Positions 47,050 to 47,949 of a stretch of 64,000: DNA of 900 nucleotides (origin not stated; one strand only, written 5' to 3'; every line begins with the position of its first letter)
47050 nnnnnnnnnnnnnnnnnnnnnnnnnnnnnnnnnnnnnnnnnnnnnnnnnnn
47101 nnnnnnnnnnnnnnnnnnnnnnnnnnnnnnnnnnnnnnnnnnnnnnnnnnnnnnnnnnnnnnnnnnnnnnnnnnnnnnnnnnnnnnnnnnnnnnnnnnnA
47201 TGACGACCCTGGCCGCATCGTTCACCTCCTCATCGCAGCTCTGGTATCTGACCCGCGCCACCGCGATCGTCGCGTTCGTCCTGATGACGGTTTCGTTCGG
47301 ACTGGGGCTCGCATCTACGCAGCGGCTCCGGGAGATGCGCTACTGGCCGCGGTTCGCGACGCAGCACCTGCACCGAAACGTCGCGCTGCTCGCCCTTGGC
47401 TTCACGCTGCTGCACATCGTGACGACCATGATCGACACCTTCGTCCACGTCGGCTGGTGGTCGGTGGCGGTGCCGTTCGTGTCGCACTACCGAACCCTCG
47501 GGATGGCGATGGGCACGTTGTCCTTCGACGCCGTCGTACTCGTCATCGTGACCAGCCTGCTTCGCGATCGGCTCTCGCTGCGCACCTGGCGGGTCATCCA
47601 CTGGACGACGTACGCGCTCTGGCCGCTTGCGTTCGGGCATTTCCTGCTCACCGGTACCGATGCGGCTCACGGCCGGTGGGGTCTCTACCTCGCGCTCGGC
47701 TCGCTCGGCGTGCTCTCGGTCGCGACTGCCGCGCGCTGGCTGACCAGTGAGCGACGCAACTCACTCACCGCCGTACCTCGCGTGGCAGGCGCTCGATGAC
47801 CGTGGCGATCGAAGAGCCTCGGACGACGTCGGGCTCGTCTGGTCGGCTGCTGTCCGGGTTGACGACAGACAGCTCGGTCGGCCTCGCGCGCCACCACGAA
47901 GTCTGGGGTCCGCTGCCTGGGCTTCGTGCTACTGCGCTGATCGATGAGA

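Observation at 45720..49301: ApbE, ferric-reductase-like heme membrane protein, NuoF-like flavoprotein and ferredoxin: a putative trans-membrane electron-transfer and flavinylation module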

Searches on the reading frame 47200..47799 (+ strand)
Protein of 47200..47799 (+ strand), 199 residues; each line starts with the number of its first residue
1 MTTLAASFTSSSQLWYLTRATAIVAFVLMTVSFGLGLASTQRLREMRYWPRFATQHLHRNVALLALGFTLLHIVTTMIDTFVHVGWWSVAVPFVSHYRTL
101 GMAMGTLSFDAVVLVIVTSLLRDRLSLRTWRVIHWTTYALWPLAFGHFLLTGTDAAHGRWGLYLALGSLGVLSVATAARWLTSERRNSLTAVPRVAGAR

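Call 3: search_protein_families(library=pfam, proteins=[window:47200-47799:+], max_evalue=0.01)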
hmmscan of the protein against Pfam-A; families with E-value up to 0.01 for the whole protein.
window:47200-47799:+ (199 aa): 1 family
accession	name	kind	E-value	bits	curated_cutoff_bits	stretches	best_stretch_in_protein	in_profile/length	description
PF01794.25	Ferric_reduct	-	2.8e-08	34.3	28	1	21-144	1-120/121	Ferric reductase like transmembrane component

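Call 4: search_protein_families(library=ncbifam, proteins=[window:47200-47799:+], max_evalue=0.01)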
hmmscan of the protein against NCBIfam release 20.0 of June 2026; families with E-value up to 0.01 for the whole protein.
window:47200-47799:+ (199 aa): 0 families

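Call 44: search_solved_structures(query=window:47200-47796:+, max_evalue=10, show_alignments=2)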
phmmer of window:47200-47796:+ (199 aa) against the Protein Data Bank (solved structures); distinct sequences matched with E-value up to 10: 0.

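Call 45: find_homologous_proteins(query=window:47200-47796:+, max_evalue=0.00001)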
Query window:47200-47796:+ (199 aa): 317 proteins with E <= 0.00001 among 2777 candidates; the best 120 are listed.
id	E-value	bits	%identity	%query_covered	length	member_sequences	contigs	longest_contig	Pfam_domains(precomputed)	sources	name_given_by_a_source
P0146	3.8e-121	420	99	100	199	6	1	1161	PF01794.26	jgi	jgi:predicted ferric reductase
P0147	1.4e-108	379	87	100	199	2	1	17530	-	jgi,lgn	jgi:predicted ferric reductase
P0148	1.1e-107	376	89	100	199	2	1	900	PF01794.26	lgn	-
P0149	9.4e-107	373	87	100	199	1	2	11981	-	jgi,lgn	jgi:predicted ferric reductase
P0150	2.0e-97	343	80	100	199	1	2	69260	PF01794.26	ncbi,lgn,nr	ncbi:MAG TPA: ferric reductase-like transmembrane domain-containing protein [Mycobacteriales bacteri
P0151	4.1e-90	319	79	100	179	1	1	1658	-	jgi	jgi:predicted ferric reductase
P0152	8.0e-89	315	75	96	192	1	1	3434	PF01794.26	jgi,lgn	jgi:predicted ferric reductase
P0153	1.3e-87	311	75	93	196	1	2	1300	-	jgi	jgi:sulfoxide reductase heme-binding subunit YedZ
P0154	3.9e-86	306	73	99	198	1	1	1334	PF01794.26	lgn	-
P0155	5.6e-86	305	75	99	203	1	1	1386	PF01794.26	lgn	-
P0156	6.0e-86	305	71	97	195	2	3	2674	PF01794.26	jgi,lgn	jgi:predicted ferric reductase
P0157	3.2e-84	300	71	99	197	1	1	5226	PF01794.26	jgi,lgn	jgi:sulfoxide reductase heme-binding subunit YedZ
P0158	3.5e-84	299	70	95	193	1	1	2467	PF01794.26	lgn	-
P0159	6.0e-84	299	71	99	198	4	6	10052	PF01794.26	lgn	-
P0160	1.1e-83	298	69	95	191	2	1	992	PF01794.26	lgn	-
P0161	1.1e-83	298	72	90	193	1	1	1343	PF01794.26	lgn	-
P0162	3.4e-83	296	69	100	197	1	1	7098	PF01794.26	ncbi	ncbi:MAG: ferric reductase-like transmembrane domain-containing protein [Mycobacteriales bacterium]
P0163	6.7e-83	295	72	92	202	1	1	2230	PF01794.26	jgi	jgi:sulfoxide reductase heme-binding subunit YedZ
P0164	7.0e-83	295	68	100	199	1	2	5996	PF01794.26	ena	-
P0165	1.2e-82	294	70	93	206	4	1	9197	PF01794.26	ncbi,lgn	-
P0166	1.6e-82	294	70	98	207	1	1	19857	PF01794.26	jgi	jgi:predicted ferric reductase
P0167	1.6e-82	294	68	99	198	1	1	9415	PF01794.26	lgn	-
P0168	3.9e-81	290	68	95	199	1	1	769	PF01794.26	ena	-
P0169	1.3e-78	281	67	93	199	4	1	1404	PF01794.26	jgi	jgi:predicted ferric reductase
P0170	4.1e-77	276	66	94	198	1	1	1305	PF01794.26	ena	-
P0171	4.1e-77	276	66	96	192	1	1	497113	PF01794.26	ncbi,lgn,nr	ncbi:MAG TPA: ferric reductase-like transmembrane domain-containing protein [Mycobacteriales bacteri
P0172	1.8e-74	268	66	91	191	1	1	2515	PF01794.26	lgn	-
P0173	8.3e-74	266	71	86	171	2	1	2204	PF01794.26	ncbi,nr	ncbi:MAG TPA: ferric reductase-like transmembrane domain-containing protein, partial [Mycobacteriale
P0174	2.6e-72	261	64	93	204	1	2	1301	PF01794.26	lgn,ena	-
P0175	2.8e-72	261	65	95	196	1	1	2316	PF01794.26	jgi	jgi:predicted ferric reductase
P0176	1.8e-71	258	62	100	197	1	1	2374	PF01794.26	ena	-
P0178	4.9e-71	257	64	96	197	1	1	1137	PF01794.26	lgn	-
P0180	3.0e-70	254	62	100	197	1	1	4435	PF01794.26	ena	-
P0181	6.7e-70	253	65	92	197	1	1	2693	PF01794.26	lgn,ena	-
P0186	5.3e-69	250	63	92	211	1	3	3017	PF01794.26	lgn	-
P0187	5.8e-69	250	61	98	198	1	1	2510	PF01794.26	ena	-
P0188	1.4e-68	249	63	92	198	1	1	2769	PF01794.26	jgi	jgi:predicted ferric reductase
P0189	1.4e-68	249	62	100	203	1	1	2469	PF01794.26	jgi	jgi:methionine sulfoxide reductase heme-binding subunit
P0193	1.2e-67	245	60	98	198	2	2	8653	PF01794.26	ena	-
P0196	4.5e-67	244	64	91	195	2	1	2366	PF01794.26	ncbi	-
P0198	7.1e-67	243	61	93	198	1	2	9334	PF01794.26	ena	-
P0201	1.3e-66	242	59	99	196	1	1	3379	PF01794.26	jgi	jgi:predicted ferric reductase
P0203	6.3e-66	240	64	90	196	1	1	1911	PF01794.26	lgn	-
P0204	9.2e-66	239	62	92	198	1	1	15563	PF01794.26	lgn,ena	-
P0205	1.9e-65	238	59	92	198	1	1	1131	PF01794.26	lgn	-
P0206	2.4e-65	238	59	93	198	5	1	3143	PF01794.26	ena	-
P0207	6.3e-65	237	68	79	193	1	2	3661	PF01794.26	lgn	-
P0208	9.1e-65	236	58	93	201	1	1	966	PF01794.26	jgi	-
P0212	3.8e-64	234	62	89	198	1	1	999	PF01794.26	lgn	-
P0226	1.1e-62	229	63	85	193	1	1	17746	PF01794.26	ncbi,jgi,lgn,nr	ncbi:MAG: methionine sulfoxide reductase heme-binding subunit [Frankiaceae bacterium]|jgi:predicted 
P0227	1.3e-62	229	60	94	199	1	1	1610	PF01794.26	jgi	jgi:predicted ferric reductase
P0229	2.5e-62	228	57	91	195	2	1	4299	PF01794.26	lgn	-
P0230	2.9e-62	228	57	93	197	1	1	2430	PF01794.26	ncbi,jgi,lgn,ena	jgi:predicted ferric reductase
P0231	3.0e-62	228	58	93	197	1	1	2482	PF01794.26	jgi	jgi:methionine sulfoxide reductase heme-binding subunit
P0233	3.4e-62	228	62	92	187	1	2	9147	PF01794.26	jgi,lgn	jgi:methionine sulfoxide reductase heme-binding subunit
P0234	4.0e-62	227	56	97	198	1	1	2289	PF01794.26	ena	-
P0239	1.7e-61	225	61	92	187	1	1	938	PF01794.26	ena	-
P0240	1.8e-61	225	59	95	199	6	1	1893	PF01794.26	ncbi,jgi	jgi:sulfoxide reductase heme-binding subunit YedZ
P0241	2.2e-61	225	58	99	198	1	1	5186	PF01794.26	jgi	jgi:predicted ferric reductase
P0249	2.7e-60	222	62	88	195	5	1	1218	PF01794.26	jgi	jgi:methionine sulfoxide reductase heme-binding subunit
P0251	4.8e-60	221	63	79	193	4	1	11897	PF01794.26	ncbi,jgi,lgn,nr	ncbi:MAG: methionine sulfoxide reductase heme-binding subunit [Frankiaceae bacterium]|jgi:predicted 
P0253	1.0e-59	220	57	97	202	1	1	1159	PF01794.26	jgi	jgi:sulfoxide reductase heme-binding subunit YedZ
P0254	1.0e-59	220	58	99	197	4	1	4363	PF01794.26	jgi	jgi:sulfoxide reductase heme-binding subunit YedZ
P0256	3.3e-59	218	56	94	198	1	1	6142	PF01794.26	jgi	jgi:sulfoxide reductase heme-binding subunit YedZ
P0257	6.9e-59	217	61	81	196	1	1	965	PF01794.26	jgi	jgi:predicted ferric reductase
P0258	7.6e-59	217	61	79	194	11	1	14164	PF01794.26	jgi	jgi:sulfoxide reductase heme-binding subunit YedZ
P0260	1.1e-58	216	61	79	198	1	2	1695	PF01794.26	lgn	-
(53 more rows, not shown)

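Call 51: predict_structure(alignment_id=A3)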
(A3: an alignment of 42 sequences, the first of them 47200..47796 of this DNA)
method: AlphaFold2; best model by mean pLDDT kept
length: 199 residues; sequences in the alignment: 42
mean_pLDDT: 82.5   pTM: 0.77
mean pLDDT of the five models: 82.5, 82.1, 80.9, 78.5, 74.1
residues with pLDDT >= 90: 89; 70-90: 67; 50-70: 36; < 50: 7
segments of 3 or more residues with pLDDT < 50: 195-199
pLDDT, mean of each block of 10 residues (from residue 1): 58 86 94 87 62 80 94 89 83 92 94 90 92 88 94 73 93 88 64 47
secondary structure, 60 per line:
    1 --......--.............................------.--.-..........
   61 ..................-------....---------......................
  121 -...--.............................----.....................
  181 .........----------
elements in order: H3-8 H11-39 H51-78 H86-89 H99-120 H127-155 H160-189

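Call 54: fold_search(model_id=the predicted structure, library=pdb)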
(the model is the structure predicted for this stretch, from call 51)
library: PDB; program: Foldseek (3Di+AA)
matches with E <= 10: 348; with E <= 0.001: 0
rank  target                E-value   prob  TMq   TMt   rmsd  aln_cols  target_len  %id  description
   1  8qq7                  7.3e-03  1.00  0.43  0.25   5.5       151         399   18  Structure of SpNOX: a Bacterial NADPH oxidase (released 2024-05-08)
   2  7tai_A                1.2e-02  1.00  0.56  0.29   5.0       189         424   17  Structure of STEAP2 in complex with ligands (released 2023-01-25)
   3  8qt6                  2.0e-02  1.00  0.50  0.28   5.1       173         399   17  Cryo-EM structure of Streptococcus pneumoniae NADPH oxidase (released 2024-07-24)
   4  8qta                  4.3e-02  1.00  0.42  0.24   7.2       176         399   18  Cryo-EM structure of Streptococcus pneumoniae NADPH oxidase F397A mutant in complex with NADPH (released 2024-07-24)
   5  6y9b_A                1.6e-01  1.00  0.52  0.44   7.3       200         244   14  Cryo-EM structure of trimeric human STEAP1 bound to three Fab120.545 fragments (released 2020-05-20)
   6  7d3e_A                1.7e-01  0.99  0.53  0.09   7.2       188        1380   19  Cryo-EM structure of human DUOX1-DUOXA1 in low-calcium state (released 2020-12-09)
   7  6wxv_A                2.3e-01  0.99  0.51  0.12   7.4       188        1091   19  CryoEM structure of mouse DUOX1-DUOXA1 complex in the presence of NADPH (released 2020-09-02)
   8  7uw9_o                6.0e-01  0.10  0.14  0.18  17.0       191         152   10  Citrus V-ATPase State 1, H in contact with subunit a (released 2022-07-06)
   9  6m96_B                6.6e-01  0.11  0.17  0.15  18.0       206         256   13  ATP-bound conformation of the WzmWzt O antigen ABC transporter (released 2019-03-06)
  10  7k2t_B                7.2e-01  0.28  0.28  0.24  16.8       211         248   15  Mg2+/ATP-bound structure of the full-length WzmWzt O antigen ABC transporter in lipid nanodiscs (released 2021-01-13)
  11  8gz3_B                9.2e-01  0.51  0.36  0.16   9.6       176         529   14  Structure of human phagocyte NADPH oxidase in the resting state (released 2022-12-21)
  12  4z9h_A                1.1e+00  0.18  0.23  0.27  24.3       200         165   12  Asp-Tar from E. coli (released 2016-07-20)
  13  9bra_b                1.2e+00  0.14  0.21  0.21  19.1       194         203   15  Intact V-ATPase State 2 and synaptophysin complex in mouse brain isolated synaptic vesicles (released 2024-06-19)
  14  9iy8_R                1.2e+00  0.10  0.19  0.14  16.7       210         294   16  Cryo-EM structure of apo-GPR55-G13 complex (released 2025-01-01)
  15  6zma_B                1.3e+00  0.15  0.22  0.22  18.1       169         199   11  Structure of the tRNA-Monooxygenase enzyme MiaE frozen under 140 bar of krypton using the soak and freeze methodology (released 2020-09-02)
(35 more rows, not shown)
